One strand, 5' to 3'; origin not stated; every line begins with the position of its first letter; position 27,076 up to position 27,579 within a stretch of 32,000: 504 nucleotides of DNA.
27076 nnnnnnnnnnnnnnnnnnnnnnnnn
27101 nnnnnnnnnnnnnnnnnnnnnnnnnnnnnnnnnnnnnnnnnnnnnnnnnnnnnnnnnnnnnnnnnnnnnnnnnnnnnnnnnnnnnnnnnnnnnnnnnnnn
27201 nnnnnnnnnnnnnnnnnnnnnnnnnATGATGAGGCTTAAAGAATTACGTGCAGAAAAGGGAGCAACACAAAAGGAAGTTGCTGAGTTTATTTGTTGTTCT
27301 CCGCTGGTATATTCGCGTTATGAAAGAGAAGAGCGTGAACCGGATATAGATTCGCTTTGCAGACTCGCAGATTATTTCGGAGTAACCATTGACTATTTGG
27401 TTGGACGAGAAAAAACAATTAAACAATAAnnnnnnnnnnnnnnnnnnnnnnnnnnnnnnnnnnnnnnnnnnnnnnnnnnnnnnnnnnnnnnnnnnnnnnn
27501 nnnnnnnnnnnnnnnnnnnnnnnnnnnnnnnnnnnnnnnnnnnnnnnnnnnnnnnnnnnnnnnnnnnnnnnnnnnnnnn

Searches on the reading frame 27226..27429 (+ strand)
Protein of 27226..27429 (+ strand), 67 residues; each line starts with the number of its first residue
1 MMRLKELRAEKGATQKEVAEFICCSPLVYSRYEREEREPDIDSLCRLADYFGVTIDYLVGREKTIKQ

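Call 3: search_protein_families(library=pfam, proteins=[window:27226-27429:+], max_evalue=1)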
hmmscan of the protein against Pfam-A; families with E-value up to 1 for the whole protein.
window:27226-27429:+ (67 aa): 4 families
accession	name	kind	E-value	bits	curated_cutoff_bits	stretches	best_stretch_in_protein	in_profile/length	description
PF01381.28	HTH_3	-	3.5e-15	56.2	23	1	4-58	1-55/55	Helix-turn-helix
PF13560.12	HTH_31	-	1.5e-10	41.6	27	1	3-54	5-57/64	Helix-turn-helix domain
PF12844.13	HTH_19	-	1.4e-07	31.8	30.2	1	3-59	3-59/64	Helix-turn-helix domain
PF13443.12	HTH_26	-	5.4e-05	23.8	22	1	3-59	1-58/63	Cro/C1-type HTH DNA-binding domain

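Call 9: search_protein_families(library=ncbifam, proteins=[window:27226-27429:+], max_evalue=0.1)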
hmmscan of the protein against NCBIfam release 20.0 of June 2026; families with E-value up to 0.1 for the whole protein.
window:27226-27429:+ (67 aa): 13 families
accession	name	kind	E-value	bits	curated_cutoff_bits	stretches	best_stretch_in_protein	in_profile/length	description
NF041951.1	phage_RstR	subfamily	1.4e-15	57.5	80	1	3-64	6-67/108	RstR family transcriptional repressor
NF052239.1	antitox_spr1629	equivalog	4.1e-05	22.8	335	1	3-64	6-67/377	spr1629 family repressor/antitoxin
NF041575.1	antitoxPezA_Strep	equivalog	0.00027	20.9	290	1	4-65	6-67/158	type II toxin-antitoxin system antitoxin PezA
TIGR00270.2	TIGR00270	equivalog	0.00052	19.9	110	1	3-55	79-131/159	multiprotein bridging factor aMBF1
NF003162.0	PRK04140.1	equivalog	0.00084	18.4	263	1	3-55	130-182/317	transcriptional regulator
NF047948.1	male_kill_WMK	equivalog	0.00085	18.9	300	1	4-65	10-71/300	WO male-killing family protein Wmk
NF007257.0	PRK09706.1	subfamily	0.0019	18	101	1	3-52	9-58/135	transcriptional repressor DicA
TIGR03830.1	CxxCG_CxxCG_HTH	subfamily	0.0029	17.4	61.8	1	4-40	70-106/127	type II TA system antitoxin MqsA family protein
NF038139.1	Reg_Aceta_RamB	equivalog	0.0037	16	700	1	3-59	6-62/465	acetate metabolism transcriptional regulator RamB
TIGR03070.1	couple_hipB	subfamily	0.0047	16.8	71.65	1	3-54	6-57/58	type II toxin-antitoxin system Y4mF family antitoxin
NF007408.0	PRK09943.1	equivalog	0.011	15.3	211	1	3-57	11-65/185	HTH-type transcriptional regulator PuuR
NF050110.1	TransRegBldD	equivalog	0.014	15.1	250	1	26-61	37-72/162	transcriptional regulator BldD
NF058600.1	TransRegSco1979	equivalog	0.035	13.1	350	1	2-54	11-63/280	Sco1979 family transcriptional regulator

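Call 10: search_protein_families(library=padloc, proteins=[window:27226-27429:+], max_evalue=0.1)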
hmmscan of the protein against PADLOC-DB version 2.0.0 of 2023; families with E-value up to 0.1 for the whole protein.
window:27226-27429:+ (67 aa): 17 families
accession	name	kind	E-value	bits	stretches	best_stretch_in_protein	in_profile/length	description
PDLC04142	capH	-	3.3e-09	35.8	1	3-63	10-70/103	capH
PDLC03954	RmrA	-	7.3e-09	33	1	3-63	14-74/380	-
PDLC02926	HTH_VI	-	2.1e-08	32.3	1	4-59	6-61/92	-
PDLC03951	RmrA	-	3e-08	31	1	3-60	12-69/400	-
PDLC03944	RmrA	-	1.5e-06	25.6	1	3-63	10-70/384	-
PDLC03952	RmrA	-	2.1e-06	24.8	1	3-63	26-86/395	-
PDLC03945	RmrA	-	1.2e-05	22.7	1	3-63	6-66/394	-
PDLC03949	RmrA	-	1.8e-05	21.8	1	3-63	6-66/363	-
PDLC03947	RmrA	-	3.2e-05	20.9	1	3-61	15-73/383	-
PDLC03956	RmrA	-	4.7e-05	20.6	1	3-60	12-70/399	-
PDLC03948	RmrA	-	0.00016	18.7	1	3-59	12-68/397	-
PDLC04775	PDC-M69A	-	0.00019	19.9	1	8-65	16-73/113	-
PDLC03950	RmrA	-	0.00039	17.5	1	3-64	6-67/369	-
PDLC03946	RmrA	-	0.00043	17.1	1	3-62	6-65/357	-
PDLC03665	Control_protein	-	0.0095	14.2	1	3-60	12-70/77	control protein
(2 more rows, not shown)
